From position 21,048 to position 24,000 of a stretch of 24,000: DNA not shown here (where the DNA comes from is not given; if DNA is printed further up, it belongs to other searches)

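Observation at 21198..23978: One polypeptide carries a seven-repeat FG-GAP region, a ~370-aa unassigned core, a cohesin and a dockerin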

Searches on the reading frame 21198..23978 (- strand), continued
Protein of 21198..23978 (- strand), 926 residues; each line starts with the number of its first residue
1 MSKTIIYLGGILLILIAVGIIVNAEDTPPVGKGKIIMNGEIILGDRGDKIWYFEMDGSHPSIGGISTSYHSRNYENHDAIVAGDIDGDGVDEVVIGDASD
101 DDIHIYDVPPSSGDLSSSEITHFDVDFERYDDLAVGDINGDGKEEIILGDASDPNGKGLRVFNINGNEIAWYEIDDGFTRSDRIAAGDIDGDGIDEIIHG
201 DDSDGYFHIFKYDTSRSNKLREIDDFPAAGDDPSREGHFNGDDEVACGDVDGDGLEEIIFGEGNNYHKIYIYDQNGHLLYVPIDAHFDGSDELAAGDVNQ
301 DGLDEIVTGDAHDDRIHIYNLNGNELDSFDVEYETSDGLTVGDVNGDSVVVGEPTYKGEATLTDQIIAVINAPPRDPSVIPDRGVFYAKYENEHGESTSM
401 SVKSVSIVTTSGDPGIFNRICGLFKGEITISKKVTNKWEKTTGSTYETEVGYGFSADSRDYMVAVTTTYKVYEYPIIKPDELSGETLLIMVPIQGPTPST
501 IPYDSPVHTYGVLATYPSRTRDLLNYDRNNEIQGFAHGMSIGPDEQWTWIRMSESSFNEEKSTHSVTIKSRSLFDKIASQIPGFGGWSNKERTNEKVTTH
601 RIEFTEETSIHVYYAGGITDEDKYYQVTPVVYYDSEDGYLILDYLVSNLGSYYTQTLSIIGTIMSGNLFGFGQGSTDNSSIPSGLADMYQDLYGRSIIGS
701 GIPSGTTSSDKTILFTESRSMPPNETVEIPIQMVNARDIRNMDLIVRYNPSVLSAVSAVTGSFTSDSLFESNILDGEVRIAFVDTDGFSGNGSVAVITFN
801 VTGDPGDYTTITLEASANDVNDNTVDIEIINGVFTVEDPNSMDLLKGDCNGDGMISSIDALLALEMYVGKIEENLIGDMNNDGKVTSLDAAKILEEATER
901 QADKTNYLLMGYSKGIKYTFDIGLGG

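Call 48: fold_search(model_id=the predicted structure, library=pdb)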
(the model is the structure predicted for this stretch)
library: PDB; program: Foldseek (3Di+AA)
matches with E <= 10: 1204; with E <= 0.001: 136
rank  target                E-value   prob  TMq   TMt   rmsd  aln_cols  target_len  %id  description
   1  6avu_A                7.0e-14  1.00  0.19  0.19  29.2      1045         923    9  Human alpha-V beta-3 Integrin (open conformation) in complex with the therapeutic antibody LM609 (released 2017-11-01)
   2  6avr_A                2.8e-13  1.00  0.17  0.17  27.6       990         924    9  Human alpha-V beta-3 Integrin (intermediate conformation) in complex with the therapeutic antibody LM609 (released 2017-11-01)
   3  6avq_A                1.0e-12  1.00  0.17  0.17  28.6       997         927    9  The Therapeutic Antibody LM609 Selectively Inhibits Ligand Binding to Human alpha-V beta-3 Integrin via Steric Hindran (released 2017-11-01)
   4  4mmx_A                4.0e-12  1.00  0.19  0.19  28.3      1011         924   10  Integrin AlphaVBeta3 ectodomain bound to the tenth domain of Fibronectin (released 2014-03-26)
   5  4g1m_A                4.9e-12  1.00  0.18  0.18  29.2      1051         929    9  Re-refinement of alpha V beta 3 structure (released 2012-12-12)
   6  8xez_A                9.7e-12  1.00  0.19  0.19  33.8      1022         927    9  Cryo-EM structure of integrin ITGAV/ITGB3 complex, conformation 5 (released 2024-12-18)
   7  8zdg_A                1.7e-11  1.00  0.18  0.18  28.1      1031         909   10  Cryo-EM structure of the integrin avb3 with CWHM-12, conformation 1 (released 2025-10-22)
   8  4o02_A                1.8e-11  1.00  0.19  0.19  26.3      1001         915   10  AlphaVBeta3 integrin in complex with monoclonal antibody FAB fragment. (released 2014-04-02)
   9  8xei_A                2.0e-11  1.00  0.19  0.19  28.4      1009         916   10  Cryo-EM structure of integrin ITGAV/ITGB3 complex, conformation 1 (released 2024-12-18)
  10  4mmz_A                2.3e-11  1.00  0.18  0.18  29.5       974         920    9  Integrin AlphaVBeta3 ectodomain bound to an antagonistic tenth domain of Fibronectin (released 2014-03-26)
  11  2xdh                  2.5e-11  1.00  0.13  0.80   2.4       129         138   28  Non-cellulosomal cohesin from the hyperthermophilic archaeon Archaeoglobus fulgidus (released 2010-05-26)
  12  4g1e_A                4.6e-11  1.00  0.18  0.17  28.2      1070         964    9  Crystal structure of integrin alpha V beta 3 with coil-coiled tag. (released 2012-12-12)
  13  9iuj_A                5.6e-11  1.00  0.18  0.22  24.4       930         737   10  Integrin alpha-v beta-3 in complex with rhodostomin (released 2025-07-30)
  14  8xen_A                6.3e-11  1.00  0.19  0.19  40.0      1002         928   10  Cryo-EM structure of integrin ITGAV/ITGB3 complex, conformation 4 (released 2024-12-18)
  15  8xfo_A                8.6e-11  1.00  0.19  0.23  24.2       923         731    9  Cryo-EM structure of integrin ITGAV, ITGB3 and CYCLO (RGDFK) complex, conformation 2 (released 2024-12-18)
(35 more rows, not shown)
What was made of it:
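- On Cohesin: Foldseek TM 0.80 and rmsd 2.4 Å to 2xdh, and TM 0.7-0.77 to bacterial type-I cohesins (call 48).
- Closest known: Integrin α-subunit ectodomain / FG-GAP. Same: The best PDB fold matches of the full model are αV and αIIb ectodomains (call 48).
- Checked: Its best PDB fold matches are integrin αV ectodomains (E 7e-14), and its cohesin matches 2xdh with TM 0.80 (call 48).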

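Call 58: find_encoding_contigs(protein=P0028, flank=6000, max_places=1)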
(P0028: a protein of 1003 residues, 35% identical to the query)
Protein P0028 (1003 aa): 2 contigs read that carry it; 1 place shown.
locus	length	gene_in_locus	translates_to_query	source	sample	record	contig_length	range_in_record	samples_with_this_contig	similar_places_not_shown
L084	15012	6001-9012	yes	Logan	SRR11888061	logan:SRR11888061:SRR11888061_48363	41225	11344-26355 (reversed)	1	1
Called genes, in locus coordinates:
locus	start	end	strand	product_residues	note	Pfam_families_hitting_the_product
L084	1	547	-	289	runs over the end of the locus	PF06745:ATPase, PF00154:RecA_N, PF13481:AAA_25, PF03796:DnaB_C (weak), PF06745:ATPase, PF23442:DUF7125, PF01637:ATPase_2, PF13401:AAA_22, +5 more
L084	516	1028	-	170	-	PF03796:DnaB_C, PF06745:ATPase, PF13481:AAA_25, PF20720:nSTAND3 (faint)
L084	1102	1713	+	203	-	PF03602:Cons_hypoth95, PF05175:MTS, PF06325:PrmA, PF02475:TRM5-TYW2_MTfase, PF13649:Methyltransf_25 (faint)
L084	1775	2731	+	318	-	PF12717:Cnd1 (faint)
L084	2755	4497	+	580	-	PF13646:HEAT_2 (faint)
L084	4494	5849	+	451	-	PF17125:Methyltr_RsmF_N (weak), PF22458:RsmF-B_ferredox, PF01189:Methyltr_RsmB-F, PF01728:FtsJ (weak), PF13847:Methyltransf_31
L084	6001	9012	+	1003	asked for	PF01839:FG-GAP (faint), PF13517:FG-GAP_3 (weak), PF00801:PKD, PF18911:PKD_4, PF00801:PKD, PF18911:PKD_4, PF00801:PKD, PF18911:PKD_4, +1 more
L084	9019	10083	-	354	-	PF00924:MS_channel_2nd, PF21082:MS_channel_3rd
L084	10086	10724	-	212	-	PF04254:DUF432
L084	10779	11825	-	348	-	PF21827:New_glue (weak)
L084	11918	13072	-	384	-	-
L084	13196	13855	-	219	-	PF04256:DUF434, PF18481:DUF5616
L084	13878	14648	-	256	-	-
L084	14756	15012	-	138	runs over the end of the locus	PF18477:PIN_9, PF04900:Fcf1 (weak)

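Call 59: find_encoding_contigs(protein=P0031, flank=6000, max_places=1)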
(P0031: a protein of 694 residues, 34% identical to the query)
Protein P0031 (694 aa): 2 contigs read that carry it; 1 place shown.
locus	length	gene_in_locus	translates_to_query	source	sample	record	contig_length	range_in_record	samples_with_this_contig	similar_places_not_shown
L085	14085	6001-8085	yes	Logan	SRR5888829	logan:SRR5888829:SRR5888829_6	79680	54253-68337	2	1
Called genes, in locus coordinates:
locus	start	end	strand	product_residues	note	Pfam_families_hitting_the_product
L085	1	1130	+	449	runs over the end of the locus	-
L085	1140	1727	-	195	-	PF02577:BFN_dom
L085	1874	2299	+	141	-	PF09969:DUF2203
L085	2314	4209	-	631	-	PF13292:DXP_synthase_N, PF00456:Transketolase_N (faint), PF02779:Transket_pyr, PF02780:Transketolase_C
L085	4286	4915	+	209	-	PF01502:PRA-CH, PF01503:PRA-PH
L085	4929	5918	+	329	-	PF13495:Phage_int_SAM_4, PF00589:Phage_integrase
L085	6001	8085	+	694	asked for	PF01839:FG-GAP (faint), PF13517:FG-GAP_3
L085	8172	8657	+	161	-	PF00578:AhpC-TSA, PF08534:Redoxin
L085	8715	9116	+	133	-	PF01245:Ribosomal_L19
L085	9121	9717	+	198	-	PF01351:RNase_HII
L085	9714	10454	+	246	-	PF03744:BioW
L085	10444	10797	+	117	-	-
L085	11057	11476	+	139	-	PF12146:Hydrolase_4 (weak)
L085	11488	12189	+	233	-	PF13489:Methyltransf_23 (weak), PF13847:Methyltransf_31, PF08241:Methyltransf_11, PF08242:Methyltransf_12, PF13649:Methyltransf_25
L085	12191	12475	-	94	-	-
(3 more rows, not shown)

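Call 60: find_encoding_contigs(protein=P0014, flank=6000, max_places=1)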
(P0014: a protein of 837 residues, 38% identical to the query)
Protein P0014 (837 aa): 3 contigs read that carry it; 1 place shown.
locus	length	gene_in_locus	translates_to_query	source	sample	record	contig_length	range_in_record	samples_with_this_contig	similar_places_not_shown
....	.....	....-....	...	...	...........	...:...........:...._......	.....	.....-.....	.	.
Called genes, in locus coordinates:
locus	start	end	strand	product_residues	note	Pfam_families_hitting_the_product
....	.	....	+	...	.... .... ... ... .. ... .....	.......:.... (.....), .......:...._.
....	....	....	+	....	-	-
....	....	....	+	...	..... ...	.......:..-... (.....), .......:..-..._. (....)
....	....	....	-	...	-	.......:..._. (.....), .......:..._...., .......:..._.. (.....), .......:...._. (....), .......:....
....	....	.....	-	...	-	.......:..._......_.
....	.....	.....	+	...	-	-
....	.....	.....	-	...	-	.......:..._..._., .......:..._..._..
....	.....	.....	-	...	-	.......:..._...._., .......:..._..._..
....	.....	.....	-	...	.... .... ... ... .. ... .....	-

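Call 70: find_encoding_contigs(protein=P0004, flank=5000, max_places=1)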
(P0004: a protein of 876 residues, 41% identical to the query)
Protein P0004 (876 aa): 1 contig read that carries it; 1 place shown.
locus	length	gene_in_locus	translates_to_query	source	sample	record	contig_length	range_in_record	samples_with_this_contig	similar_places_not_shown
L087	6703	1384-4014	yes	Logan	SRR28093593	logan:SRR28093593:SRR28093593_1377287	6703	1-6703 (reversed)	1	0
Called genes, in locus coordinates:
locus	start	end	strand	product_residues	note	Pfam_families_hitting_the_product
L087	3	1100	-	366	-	?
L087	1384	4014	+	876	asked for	PF13186:SPASM (faint), PF13517:FG-GAP_3 (faint), PF00963:Cohesin, PF00404:Dockerin_1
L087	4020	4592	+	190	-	PF00963:Cohesin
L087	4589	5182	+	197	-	PF00404:Dockerin_1 (weak)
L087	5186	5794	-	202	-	-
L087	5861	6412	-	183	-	-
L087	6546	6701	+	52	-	?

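Call 71: find_encoding_contigs(protein=P0008, flank=5000, max_places=1)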
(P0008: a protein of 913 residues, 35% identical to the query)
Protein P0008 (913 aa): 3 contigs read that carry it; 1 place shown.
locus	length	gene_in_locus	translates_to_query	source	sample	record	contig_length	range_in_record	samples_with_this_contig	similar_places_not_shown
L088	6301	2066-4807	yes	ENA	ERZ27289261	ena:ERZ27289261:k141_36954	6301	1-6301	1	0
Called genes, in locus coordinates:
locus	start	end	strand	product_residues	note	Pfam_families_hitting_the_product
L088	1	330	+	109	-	?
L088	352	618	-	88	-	PF02775:TPP_enzyme_C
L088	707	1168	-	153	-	PF00205:TPP_enzyme_M (weak)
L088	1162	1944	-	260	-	PF07282:Cas12f1-like_TNB, PF13426:PAS_9 (faint)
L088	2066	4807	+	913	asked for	PF01839:FG-GAP (faint), PF13517:FG-GAP_3 (weak), PF00963:Cohesin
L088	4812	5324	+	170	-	PF00963:Cohesin, PF18204:PGF-CTERM (faint)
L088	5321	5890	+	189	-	PF00404:Dockerin_1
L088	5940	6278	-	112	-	-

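Call 72: find_encoding_contigs(protein=P0020, flank=5000, max_places=1)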
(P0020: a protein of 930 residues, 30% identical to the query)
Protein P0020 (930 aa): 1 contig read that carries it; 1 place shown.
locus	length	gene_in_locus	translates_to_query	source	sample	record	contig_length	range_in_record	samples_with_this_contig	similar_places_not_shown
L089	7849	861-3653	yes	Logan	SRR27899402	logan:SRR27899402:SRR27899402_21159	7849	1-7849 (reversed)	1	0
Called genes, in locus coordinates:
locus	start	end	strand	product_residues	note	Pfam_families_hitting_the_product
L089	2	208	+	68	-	?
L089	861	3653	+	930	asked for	PF01839:FG-GAP (faint), PF13517:FG-GAP_3 (faint), PF00963:Cohesin, PF00404:Dockerin_1 (weak)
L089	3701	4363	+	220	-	PF00963:Cohesin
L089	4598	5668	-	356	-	PF01757:Acyl_transf_3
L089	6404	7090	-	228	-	PF12225:DUF5981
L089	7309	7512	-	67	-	PF02662:FlpD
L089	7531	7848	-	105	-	?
